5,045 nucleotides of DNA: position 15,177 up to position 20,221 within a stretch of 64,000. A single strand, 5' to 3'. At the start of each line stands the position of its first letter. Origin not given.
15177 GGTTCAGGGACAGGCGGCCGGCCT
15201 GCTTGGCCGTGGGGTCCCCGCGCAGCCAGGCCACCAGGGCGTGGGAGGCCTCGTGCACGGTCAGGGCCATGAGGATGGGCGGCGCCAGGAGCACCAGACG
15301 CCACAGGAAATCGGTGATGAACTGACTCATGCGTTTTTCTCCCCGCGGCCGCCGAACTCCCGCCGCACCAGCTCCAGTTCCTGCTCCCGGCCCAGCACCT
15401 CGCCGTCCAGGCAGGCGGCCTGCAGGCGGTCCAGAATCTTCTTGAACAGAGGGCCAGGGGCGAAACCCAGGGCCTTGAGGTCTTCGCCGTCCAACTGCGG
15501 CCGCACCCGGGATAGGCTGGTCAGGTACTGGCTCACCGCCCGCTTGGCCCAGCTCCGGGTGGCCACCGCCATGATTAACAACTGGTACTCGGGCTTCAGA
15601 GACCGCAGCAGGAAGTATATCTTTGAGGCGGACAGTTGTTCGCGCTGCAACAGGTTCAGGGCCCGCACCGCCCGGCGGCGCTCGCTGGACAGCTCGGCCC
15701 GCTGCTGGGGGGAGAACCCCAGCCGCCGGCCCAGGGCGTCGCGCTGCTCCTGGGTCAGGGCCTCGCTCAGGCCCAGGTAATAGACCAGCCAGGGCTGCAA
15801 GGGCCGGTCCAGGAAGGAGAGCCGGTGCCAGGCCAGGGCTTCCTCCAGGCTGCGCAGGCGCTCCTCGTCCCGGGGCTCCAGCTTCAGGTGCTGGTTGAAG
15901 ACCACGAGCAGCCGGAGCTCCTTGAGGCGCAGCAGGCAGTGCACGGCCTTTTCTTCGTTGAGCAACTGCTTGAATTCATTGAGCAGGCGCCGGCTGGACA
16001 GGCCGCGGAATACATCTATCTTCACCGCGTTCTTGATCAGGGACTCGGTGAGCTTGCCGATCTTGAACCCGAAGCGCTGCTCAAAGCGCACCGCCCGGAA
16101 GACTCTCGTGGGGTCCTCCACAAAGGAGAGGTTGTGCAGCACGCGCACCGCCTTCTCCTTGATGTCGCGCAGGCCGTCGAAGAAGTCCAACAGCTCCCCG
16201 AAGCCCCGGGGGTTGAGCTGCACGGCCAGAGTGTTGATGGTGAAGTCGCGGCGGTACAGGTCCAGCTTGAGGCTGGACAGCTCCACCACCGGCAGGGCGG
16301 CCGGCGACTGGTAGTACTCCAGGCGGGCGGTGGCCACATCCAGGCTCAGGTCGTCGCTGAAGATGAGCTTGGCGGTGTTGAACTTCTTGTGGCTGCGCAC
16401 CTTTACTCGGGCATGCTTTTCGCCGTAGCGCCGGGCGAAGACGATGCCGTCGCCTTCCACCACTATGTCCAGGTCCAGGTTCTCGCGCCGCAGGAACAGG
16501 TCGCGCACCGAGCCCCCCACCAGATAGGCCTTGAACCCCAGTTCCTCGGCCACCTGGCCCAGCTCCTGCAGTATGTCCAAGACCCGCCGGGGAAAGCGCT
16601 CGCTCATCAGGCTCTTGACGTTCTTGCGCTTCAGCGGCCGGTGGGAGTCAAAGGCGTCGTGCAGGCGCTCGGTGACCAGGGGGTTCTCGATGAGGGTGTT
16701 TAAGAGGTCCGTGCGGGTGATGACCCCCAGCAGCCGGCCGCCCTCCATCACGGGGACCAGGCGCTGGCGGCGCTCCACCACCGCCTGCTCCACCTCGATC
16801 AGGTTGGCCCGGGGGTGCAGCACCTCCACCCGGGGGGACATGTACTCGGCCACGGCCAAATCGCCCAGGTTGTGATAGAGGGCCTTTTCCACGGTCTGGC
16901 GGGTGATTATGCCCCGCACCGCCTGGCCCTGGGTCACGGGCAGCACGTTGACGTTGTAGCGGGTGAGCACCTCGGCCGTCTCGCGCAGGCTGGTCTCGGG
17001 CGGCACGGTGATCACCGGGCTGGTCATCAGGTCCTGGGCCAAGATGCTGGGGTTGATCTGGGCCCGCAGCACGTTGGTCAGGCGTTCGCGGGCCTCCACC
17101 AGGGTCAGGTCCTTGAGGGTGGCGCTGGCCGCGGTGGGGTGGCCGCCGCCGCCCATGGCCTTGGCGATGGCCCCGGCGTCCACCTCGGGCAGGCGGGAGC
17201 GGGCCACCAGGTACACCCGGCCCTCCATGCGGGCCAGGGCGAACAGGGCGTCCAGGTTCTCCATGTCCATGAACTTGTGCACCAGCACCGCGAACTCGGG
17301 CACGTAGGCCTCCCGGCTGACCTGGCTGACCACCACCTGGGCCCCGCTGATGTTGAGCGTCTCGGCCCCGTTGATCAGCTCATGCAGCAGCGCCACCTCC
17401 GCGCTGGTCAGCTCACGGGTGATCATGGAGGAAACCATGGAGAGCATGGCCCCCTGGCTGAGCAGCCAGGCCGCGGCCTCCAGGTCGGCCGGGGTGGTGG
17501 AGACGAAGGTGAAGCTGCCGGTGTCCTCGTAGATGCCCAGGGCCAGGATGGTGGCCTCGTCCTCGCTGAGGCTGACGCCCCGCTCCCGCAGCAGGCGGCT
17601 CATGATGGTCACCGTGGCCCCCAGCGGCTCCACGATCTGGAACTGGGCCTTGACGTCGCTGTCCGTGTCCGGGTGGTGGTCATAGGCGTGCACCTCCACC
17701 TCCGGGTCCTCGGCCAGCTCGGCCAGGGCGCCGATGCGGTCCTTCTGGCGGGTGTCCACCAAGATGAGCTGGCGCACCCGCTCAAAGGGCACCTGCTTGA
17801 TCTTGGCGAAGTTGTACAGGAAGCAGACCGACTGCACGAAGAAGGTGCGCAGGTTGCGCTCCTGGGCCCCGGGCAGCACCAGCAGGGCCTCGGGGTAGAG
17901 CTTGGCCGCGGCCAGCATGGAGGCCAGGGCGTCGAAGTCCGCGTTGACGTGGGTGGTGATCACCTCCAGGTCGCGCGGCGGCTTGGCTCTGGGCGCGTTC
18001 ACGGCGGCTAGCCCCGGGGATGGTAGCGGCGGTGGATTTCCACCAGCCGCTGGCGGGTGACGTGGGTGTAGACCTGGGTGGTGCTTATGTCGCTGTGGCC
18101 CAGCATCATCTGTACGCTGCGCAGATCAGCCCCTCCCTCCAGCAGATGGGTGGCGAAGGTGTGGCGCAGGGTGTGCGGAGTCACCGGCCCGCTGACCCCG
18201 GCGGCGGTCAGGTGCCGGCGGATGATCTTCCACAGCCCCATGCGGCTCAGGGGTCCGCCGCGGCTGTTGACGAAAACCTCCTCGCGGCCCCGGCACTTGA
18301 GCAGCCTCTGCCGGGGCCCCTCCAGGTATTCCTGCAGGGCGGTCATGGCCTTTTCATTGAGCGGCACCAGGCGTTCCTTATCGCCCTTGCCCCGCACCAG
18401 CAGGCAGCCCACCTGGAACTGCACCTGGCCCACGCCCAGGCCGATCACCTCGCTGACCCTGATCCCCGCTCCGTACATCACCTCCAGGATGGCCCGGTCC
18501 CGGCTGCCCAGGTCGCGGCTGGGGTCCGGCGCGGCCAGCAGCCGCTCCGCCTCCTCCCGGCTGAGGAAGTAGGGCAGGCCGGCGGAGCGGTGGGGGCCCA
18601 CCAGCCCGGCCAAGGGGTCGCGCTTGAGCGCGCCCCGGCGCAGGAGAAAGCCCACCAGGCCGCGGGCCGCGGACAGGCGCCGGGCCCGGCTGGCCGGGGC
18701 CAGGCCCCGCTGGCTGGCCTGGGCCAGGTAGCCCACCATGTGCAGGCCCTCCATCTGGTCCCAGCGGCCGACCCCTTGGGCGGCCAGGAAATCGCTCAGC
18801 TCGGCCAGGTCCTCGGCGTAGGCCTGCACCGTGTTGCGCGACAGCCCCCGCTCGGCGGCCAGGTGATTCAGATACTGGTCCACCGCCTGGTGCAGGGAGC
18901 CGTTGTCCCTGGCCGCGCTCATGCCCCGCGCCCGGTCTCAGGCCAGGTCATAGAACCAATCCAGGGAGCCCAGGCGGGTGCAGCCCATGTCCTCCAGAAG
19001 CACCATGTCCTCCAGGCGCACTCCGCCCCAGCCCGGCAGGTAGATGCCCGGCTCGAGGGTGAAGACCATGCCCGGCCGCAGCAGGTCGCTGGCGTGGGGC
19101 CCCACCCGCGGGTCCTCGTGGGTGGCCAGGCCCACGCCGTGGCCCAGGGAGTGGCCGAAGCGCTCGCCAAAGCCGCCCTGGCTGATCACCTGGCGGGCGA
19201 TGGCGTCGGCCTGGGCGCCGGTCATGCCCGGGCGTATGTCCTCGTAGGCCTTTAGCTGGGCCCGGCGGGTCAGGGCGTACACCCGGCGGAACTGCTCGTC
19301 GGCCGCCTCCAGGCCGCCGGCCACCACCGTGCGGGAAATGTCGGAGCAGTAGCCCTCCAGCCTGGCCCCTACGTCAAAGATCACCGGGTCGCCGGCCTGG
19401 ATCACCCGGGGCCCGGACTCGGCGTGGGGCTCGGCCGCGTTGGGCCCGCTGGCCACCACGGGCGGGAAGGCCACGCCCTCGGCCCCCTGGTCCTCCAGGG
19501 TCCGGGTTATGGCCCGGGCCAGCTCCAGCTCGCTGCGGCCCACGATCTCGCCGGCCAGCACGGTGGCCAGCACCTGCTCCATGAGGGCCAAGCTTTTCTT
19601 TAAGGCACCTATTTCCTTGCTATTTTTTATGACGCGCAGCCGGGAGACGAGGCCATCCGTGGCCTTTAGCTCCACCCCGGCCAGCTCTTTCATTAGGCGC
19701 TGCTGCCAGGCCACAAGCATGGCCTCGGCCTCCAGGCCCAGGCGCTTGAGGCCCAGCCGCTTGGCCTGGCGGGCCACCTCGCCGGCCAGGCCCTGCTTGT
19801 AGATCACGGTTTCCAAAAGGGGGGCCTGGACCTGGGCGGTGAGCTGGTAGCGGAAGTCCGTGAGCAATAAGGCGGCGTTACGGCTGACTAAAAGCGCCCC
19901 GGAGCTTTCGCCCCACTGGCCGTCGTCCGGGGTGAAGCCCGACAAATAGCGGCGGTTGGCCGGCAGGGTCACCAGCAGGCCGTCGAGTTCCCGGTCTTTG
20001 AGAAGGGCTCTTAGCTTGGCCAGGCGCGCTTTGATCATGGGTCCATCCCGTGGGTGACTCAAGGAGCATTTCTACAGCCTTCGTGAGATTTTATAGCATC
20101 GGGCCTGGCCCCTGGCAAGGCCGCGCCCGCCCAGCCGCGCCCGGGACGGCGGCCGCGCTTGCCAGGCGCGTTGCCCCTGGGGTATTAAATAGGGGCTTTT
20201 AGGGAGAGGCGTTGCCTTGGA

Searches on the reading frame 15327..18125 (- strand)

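Call 26: search_protein_families(library=pfam, proteins=[window:15327-18125:-], max_evalue=0.0001)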
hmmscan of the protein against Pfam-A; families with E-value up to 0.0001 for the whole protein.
window:15327-18125:- (932 aa): 4 families
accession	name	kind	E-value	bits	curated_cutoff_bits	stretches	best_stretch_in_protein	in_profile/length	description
PF01743.26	PolyA_pol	-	9.4e-27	94.3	23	1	533-661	1-126/126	Poly A polymerase head domain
PF00571.33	CBS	-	2.8e-21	76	24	2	364-416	2-55/57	CBS domain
PF01368.27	DHH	-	8.5e-11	42.7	28.1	1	55-198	3-125/125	DHH family, N-terminal domain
PF02272.25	DHHA1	-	2.5e-08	34.8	25.9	1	263-356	3-99/102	DHHA1 domain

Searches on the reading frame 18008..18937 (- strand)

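Call 26: search_protein_families(library=pfam, proteins=[window:18008-18937:-], max_evalue=0.0001)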
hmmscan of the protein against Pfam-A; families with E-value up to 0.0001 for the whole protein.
window:18008-18937:- (309 aa): 2 families
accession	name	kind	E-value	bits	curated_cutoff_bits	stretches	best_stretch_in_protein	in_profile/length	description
PF00589.27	Phage_integrase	-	2.8e-48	164.4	27.1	1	124-296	2-171/172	Phage integrase family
PF02899.23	Phage_int_SAM_1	-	3e-20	72.7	22.3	1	19-102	1-83/83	Phage integrase, N-terminal SAM-like domain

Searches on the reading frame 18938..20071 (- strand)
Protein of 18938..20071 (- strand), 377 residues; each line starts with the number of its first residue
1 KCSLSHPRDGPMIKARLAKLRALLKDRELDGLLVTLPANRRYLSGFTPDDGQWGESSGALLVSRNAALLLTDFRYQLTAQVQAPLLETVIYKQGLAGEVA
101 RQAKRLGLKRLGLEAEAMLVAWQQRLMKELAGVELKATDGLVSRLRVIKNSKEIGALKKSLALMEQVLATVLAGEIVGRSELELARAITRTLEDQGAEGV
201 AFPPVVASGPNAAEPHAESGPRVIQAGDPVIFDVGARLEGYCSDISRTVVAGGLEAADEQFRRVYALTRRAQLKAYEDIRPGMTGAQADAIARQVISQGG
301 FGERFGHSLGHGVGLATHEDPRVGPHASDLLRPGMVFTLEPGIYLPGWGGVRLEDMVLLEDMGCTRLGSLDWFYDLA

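Call 26: search_protein_families(library=pfam, proteins=[window:18938-20071:-], max_evalue=0.0001)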
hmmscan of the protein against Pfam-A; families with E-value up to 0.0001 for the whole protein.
window:18938-20071:- (377 aa): 2 families
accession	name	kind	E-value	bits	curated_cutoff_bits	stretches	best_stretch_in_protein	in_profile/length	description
PF00557.29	Peptidase_M24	-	6.5e-63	212.7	23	1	157-360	3-207/208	Metallopeptidase family M24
PF01321.24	Creatinase_N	-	1.2e-26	94.1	22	1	16-148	1-128/128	Creatinase/Prolidase N-terminal domain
